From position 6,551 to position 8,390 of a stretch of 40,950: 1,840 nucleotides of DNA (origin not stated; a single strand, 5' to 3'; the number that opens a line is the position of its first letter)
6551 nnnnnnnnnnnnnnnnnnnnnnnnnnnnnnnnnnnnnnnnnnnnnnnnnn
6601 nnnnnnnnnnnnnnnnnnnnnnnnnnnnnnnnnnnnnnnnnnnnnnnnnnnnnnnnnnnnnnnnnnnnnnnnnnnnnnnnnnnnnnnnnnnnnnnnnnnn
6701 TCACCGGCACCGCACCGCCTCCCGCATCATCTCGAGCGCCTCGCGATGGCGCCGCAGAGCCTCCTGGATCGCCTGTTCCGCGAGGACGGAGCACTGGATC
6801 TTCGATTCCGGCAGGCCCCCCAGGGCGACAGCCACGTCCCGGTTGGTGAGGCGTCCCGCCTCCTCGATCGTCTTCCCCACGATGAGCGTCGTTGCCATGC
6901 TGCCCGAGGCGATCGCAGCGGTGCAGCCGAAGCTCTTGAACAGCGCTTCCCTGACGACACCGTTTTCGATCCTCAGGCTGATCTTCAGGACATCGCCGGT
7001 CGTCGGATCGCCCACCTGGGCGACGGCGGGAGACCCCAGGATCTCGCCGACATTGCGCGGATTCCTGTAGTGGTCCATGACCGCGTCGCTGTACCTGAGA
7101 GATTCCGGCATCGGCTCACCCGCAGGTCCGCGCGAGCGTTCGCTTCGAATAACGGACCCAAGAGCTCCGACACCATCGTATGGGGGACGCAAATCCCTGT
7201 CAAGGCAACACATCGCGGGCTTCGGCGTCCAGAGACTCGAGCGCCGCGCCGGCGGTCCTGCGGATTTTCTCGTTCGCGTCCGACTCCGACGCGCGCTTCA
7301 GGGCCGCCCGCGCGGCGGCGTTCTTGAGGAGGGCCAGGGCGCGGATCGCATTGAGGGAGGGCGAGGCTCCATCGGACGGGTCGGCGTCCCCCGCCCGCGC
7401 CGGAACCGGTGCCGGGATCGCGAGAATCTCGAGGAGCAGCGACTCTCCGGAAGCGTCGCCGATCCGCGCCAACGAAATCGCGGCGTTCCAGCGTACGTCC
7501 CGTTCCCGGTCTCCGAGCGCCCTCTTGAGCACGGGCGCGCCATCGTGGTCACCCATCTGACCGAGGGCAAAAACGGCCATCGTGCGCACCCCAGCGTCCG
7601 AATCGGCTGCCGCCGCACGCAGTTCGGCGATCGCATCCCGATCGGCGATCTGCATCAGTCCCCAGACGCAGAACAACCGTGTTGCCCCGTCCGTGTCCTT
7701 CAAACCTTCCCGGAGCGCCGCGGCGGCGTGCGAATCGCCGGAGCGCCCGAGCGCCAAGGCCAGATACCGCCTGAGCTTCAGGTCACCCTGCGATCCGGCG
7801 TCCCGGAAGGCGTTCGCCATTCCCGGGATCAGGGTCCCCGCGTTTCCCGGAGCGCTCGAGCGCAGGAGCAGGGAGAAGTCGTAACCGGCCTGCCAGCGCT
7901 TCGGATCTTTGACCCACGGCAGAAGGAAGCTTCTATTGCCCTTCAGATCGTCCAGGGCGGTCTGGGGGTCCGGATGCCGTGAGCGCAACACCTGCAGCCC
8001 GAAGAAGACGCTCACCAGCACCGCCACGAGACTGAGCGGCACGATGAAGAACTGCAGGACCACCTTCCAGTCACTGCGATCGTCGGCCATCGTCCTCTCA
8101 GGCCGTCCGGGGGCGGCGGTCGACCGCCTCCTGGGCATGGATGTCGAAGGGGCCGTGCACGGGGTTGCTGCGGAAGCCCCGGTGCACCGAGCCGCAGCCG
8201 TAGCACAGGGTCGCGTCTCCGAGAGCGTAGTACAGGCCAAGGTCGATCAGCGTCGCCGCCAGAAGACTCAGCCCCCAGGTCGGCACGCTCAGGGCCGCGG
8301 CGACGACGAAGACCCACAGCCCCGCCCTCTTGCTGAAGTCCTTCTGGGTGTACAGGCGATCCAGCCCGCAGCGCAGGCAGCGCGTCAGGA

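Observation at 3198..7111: Orphan nuoI-nuoB pair wired to IscU-like, NDUFAF7/MidA-like and Mrp/NUBPL-like genes: candidate complex-I Fe-S (N2/N6) maturation cassette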

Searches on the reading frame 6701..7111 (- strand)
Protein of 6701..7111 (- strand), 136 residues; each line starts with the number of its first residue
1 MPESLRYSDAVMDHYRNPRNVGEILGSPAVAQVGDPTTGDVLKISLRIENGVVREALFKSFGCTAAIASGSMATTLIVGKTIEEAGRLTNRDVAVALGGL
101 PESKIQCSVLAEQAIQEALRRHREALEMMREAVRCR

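Call 5: search_protein_families(library=pfam, proteins=[window:6701-7111:-], max_evalue=0.01)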
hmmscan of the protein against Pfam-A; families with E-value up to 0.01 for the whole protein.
window:6701-7111:- (136 aa): 1 family
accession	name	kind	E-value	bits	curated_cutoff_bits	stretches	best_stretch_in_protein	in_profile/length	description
PF01592.21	NifU_N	-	4.4e-38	130.7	22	1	7-123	2-121/127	NifU-like N terminal domain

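Call 8: search_protein_families(library=ncbifam, proteins=[window:6701-7111:-], max_evalue=0.001)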
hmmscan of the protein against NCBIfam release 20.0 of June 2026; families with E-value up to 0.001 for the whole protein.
window:6701-7111:- (136 aa): 4 families
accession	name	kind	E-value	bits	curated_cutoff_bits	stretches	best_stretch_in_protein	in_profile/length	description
TIGR03419.1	NifU_clost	equivalog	1.1e-42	145.3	187.9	1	7-124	1-118/121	Fe-S cluster assembly scaffold protein NifU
TIGR01999.1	iscU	equivalog_domain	1.6e-33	115.4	192.4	1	7-123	1-120/124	Fe-S cluster assembly scaffold IscU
TIGR02000.1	NifU_proper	equivalog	1.2e-32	113.5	273.3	1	7-123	4-122/290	Fe-S cluster assembly protein NifU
TIGR01994.1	SUF_scaf_2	equivalog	1.6e-18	67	92.5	1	7-90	5-88/137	Fe-S cluster assembly sulfur transfer protein SufU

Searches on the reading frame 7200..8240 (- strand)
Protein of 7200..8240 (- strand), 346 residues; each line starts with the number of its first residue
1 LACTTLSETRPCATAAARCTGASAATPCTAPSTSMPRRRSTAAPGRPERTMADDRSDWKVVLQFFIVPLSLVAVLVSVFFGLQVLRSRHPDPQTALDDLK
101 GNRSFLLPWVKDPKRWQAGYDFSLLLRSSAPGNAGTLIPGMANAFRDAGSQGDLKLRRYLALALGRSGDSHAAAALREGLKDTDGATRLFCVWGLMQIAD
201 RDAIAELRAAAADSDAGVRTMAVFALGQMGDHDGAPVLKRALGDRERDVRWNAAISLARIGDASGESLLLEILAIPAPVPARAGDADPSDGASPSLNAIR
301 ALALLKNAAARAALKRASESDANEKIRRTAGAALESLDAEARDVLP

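Call 5: search_protein_families(library=pfam, proteins=[window:7200-8240:-], max_evalue=0.01)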
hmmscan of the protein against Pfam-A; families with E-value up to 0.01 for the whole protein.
window:7200-8240:- (346 aa): 4 families
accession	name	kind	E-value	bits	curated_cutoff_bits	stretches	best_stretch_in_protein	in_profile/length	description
PF13646.12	HEAT_2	-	1.1e-22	80.5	27.7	2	205-275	2-73/88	HEAT repeats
PF03130.22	HEAT_PBS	-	8.8e-15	54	20.9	2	218-244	1-27/27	PBS lyase HEAT-like repeat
PF02985.28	HEAT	-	9.8e-10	38.2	23.5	0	236-261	3-28/31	HEAT repeat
PF12717.13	Cnd1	-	0.0014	19.2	26.4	0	174-233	24-89/162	non-SMC mitotic condensation complex subunit 1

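Call 8: search_protein_families(library=ncbifam, proteins=[window:7200-8240:-], max_evalue=0.001)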
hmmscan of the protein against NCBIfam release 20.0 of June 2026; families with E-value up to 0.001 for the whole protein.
window:7200-8240:- (346 aa): 3 families
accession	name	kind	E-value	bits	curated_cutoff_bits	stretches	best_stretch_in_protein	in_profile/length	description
NF058502.1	phyc_lyase_CpcE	equivalog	2.5e-08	33.8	330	0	218-339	58-176/260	C-phycocyanin alpha-cysteine-84 phycocyanobilin lyase subunit CpcE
NF045915.1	PhycobilmeDegNblB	equivalog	5e-08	32.7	300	1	189-269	117-197/214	phycobilisome degradation protein NblB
NF058505.1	phyc_lyase_CpeY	equivalog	0.00019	20.1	600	0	219-269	356-406/419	C-phycoerythrin alpha-cysteine-82 phycoerythrobilin lyase CpeY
